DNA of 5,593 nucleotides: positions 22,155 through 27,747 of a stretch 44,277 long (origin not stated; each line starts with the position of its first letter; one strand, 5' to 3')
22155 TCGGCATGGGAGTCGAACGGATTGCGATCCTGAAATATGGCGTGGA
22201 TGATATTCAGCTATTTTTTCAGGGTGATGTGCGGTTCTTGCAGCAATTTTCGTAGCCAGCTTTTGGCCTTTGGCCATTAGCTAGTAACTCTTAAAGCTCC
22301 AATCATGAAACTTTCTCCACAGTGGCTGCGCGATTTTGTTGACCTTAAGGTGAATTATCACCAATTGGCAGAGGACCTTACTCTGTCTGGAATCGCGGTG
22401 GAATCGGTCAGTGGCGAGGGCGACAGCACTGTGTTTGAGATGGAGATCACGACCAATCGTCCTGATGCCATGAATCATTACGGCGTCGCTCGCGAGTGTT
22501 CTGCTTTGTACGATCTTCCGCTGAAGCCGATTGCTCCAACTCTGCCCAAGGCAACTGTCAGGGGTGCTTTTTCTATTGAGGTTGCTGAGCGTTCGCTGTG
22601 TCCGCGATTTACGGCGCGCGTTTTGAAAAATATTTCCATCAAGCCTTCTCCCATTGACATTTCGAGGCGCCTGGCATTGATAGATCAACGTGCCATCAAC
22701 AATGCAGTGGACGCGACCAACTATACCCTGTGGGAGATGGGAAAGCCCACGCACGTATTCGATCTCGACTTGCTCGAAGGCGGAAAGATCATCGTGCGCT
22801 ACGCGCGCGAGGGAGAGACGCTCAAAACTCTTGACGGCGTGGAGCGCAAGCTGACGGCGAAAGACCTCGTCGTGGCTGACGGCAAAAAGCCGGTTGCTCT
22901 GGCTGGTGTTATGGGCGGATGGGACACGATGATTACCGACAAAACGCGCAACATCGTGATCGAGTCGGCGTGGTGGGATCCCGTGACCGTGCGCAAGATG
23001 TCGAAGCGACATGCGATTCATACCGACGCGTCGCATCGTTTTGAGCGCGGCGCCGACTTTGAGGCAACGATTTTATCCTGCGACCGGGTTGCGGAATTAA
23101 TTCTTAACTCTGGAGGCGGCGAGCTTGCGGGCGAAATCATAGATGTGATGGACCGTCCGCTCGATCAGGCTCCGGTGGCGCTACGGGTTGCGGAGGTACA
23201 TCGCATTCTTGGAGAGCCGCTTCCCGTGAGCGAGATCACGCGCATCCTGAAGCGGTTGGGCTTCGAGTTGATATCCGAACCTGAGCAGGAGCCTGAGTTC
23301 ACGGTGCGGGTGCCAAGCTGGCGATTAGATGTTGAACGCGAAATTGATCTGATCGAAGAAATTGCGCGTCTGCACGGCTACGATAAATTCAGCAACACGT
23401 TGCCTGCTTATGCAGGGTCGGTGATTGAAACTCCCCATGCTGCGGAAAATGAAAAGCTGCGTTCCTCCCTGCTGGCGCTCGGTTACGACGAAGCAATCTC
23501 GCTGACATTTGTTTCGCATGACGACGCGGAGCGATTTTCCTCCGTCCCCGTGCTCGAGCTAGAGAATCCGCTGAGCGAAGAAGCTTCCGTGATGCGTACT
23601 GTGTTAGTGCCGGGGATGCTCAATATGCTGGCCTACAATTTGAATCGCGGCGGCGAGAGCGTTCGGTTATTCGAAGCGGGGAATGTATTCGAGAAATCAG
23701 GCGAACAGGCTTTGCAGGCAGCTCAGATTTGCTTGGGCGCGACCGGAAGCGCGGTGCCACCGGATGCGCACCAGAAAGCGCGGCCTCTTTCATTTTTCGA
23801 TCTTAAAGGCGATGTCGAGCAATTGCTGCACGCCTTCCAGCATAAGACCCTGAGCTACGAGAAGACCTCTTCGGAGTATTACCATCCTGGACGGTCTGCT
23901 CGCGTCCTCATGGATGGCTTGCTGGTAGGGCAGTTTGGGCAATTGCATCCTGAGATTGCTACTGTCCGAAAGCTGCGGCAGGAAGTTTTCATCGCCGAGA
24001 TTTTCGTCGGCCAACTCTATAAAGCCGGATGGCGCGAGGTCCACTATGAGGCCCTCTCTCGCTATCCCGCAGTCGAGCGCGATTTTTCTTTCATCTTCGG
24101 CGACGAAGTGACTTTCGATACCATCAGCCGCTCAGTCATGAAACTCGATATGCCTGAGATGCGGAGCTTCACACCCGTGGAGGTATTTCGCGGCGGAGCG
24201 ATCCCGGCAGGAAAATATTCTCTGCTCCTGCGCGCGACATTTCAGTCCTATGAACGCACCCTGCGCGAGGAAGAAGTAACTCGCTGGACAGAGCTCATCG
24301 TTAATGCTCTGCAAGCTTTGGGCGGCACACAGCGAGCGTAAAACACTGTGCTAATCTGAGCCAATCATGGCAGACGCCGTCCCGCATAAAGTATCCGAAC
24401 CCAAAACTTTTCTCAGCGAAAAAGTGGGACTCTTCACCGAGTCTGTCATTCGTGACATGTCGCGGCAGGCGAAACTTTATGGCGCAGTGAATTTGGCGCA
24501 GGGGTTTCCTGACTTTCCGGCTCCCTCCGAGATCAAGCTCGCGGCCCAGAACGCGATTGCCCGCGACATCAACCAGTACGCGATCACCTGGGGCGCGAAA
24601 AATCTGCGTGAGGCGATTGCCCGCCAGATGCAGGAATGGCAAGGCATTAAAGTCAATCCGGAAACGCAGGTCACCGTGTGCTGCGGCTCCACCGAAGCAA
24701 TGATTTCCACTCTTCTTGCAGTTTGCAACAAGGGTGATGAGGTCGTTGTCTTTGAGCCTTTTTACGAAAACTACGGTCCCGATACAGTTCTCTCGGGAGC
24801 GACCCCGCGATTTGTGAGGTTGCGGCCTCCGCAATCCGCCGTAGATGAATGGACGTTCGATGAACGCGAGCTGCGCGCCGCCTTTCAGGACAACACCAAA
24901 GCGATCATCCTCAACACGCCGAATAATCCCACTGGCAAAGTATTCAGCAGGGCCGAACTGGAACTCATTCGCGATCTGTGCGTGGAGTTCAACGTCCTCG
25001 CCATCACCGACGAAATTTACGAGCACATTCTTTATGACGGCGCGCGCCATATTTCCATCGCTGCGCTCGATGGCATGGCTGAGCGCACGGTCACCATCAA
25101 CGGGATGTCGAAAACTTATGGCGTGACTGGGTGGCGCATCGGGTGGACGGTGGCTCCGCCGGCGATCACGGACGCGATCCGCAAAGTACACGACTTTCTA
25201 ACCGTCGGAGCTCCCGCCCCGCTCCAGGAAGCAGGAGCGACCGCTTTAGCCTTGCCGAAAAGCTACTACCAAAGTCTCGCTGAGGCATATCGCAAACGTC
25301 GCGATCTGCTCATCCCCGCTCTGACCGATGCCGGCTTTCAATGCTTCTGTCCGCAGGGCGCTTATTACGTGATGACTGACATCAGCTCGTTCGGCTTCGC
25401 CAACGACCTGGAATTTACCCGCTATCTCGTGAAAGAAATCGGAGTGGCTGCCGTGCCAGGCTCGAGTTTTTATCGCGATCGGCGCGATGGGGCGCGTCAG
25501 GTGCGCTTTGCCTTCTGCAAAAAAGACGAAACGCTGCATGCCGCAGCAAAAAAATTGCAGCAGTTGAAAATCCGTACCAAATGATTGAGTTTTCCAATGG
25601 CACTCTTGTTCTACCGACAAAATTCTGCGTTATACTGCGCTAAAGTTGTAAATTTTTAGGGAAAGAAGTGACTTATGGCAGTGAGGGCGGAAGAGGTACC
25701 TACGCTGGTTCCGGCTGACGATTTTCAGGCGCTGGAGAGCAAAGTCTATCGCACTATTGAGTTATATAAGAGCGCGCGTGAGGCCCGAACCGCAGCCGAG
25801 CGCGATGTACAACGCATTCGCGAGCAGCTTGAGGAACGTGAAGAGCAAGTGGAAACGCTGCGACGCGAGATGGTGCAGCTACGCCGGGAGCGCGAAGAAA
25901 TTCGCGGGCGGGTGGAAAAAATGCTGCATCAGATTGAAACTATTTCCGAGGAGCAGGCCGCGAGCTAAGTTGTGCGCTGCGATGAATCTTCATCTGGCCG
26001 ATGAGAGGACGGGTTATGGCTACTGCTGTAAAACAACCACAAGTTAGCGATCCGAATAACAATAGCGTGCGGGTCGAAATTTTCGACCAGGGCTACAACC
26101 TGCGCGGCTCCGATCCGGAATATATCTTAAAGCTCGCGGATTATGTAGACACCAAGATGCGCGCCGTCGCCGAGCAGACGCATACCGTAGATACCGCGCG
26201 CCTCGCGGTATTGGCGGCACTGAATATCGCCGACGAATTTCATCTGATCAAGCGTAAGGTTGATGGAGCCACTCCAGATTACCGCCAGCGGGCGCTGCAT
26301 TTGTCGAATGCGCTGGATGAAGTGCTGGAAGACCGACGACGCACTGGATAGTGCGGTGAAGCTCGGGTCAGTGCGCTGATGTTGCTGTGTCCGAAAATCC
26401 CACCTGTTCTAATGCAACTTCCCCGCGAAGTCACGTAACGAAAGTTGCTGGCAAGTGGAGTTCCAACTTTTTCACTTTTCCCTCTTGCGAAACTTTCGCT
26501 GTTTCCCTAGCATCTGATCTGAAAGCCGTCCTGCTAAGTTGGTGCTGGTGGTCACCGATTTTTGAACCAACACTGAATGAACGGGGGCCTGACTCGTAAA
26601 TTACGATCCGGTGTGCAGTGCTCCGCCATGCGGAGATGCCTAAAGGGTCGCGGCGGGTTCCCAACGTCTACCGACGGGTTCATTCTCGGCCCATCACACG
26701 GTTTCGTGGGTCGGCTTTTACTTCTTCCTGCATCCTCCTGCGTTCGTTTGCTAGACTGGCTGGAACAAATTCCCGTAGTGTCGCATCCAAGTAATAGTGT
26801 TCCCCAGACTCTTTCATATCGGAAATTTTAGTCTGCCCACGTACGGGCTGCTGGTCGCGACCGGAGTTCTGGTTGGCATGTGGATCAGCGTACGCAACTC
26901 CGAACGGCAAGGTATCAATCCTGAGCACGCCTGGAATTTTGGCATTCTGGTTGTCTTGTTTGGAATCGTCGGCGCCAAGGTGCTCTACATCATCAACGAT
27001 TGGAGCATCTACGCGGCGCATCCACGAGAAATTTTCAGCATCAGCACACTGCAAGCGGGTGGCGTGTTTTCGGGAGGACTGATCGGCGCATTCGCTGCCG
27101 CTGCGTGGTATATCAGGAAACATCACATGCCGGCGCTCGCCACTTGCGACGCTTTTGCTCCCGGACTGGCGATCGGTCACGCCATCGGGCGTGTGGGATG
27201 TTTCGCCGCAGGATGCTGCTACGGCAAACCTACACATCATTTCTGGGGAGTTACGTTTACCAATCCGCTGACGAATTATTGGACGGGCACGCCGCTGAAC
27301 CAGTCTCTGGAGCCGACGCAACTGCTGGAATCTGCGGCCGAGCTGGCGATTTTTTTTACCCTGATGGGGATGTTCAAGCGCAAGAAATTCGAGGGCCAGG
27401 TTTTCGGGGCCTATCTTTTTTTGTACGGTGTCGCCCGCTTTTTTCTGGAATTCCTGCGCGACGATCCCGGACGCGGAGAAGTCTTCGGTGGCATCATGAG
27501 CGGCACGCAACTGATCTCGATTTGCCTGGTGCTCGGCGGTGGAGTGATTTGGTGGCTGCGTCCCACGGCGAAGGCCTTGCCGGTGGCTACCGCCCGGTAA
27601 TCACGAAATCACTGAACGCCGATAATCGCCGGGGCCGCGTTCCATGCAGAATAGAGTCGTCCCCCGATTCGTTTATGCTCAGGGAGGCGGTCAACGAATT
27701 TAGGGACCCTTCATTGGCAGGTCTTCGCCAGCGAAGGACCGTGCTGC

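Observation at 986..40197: Superfamily of 30-65 nt structured intergenic elements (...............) with compensatory covariation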

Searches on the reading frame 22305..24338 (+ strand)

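Call 88: search_protein_families(library=pfam, proteins=[window:22305-24338:+], max_evalue=0.00001)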
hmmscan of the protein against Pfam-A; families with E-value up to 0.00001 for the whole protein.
window:22305-24338:+ (678 aa): 4 families
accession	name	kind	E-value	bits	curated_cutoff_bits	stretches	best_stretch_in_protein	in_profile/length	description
PF03483.22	B3_4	-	1.9e-62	210.4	29.3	1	99-268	2-171/174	B3/4 domain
PF17759.6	tRNA_synthFbeta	-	1.4e-56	191.7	22.4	1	365-566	4-212/214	Phenylalanyl tRNA synthetase beta chain CLM domain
PF03484.21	B5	-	6.1e-23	81.2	28.6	1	291-359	1-67/67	tRNA synthetase B5 domain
PF03147.19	FDX-ACB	-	8.4e-20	71.5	31.1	1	585-671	1-88/94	Ferredoxin-fold anticodon binding domain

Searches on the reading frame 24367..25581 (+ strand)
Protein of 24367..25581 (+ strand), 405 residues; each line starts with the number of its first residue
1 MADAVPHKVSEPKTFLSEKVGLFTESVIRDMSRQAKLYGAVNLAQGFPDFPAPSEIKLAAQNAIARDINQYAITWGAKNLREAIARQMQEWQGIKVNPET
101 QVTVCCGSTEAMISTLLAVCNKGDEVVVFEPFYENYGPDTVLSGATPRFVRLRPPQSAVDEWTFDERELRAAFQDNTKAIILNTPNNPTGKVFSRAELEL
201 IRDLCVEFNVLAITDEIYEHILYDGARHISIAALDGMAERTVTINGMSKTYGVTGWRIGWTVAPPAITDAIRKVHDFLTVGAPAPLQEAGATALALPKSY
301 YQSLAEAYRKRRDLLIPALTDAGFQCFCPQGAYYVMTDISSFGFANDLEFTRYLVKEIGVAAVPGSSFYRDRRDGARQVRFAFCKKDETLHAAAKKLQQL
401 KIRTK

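Call 88: search_protein_families(library=pfam, proteins=[window:24367-25581:+], max_evalue=0.00001)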
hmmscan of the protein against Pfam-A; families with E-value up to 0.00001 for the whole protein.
window:24367-25581:+ (405 aa): 1 family
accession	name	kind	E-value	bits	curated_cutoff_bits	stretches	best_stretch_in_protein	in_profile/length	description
PF00155.27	Aminotran_1_2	-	2.8e-66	224.6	19.7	1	41-397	4-361/361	Aminotransferase class I and II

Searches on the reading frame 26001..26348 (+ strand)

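Call 88: search_protein_families(library=pfam, proteins=[window:26001-26348:+], max_evalue=0.00001)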
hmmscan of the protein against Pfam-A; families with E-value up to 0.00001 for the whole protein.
window:26001-26348:+ (116 aa): 1 family
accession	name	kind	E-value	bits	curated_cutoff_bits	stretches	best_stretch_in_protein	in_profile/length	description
PF05164.18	ZapA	-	1.1e-18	67.8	23.8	1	23-99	1-82/88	Cell division protein ZapA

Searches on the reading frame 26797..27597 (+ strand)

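Call 88: search_protein_families(library=pfam, proteins=[window:26797-27597:+], max_evalue=0.00001)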
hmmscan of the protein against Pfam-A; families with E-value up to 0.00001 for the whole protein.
window:26797-27597:+ (267 aa): 1 family
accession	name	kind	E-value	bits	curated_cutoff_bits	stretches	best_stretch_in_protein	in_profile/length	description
PF01790.23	LGT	-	6.7e-59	199.5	24.9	1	3-253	1-239/240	Prolipoprotein diacylglyceryl transferase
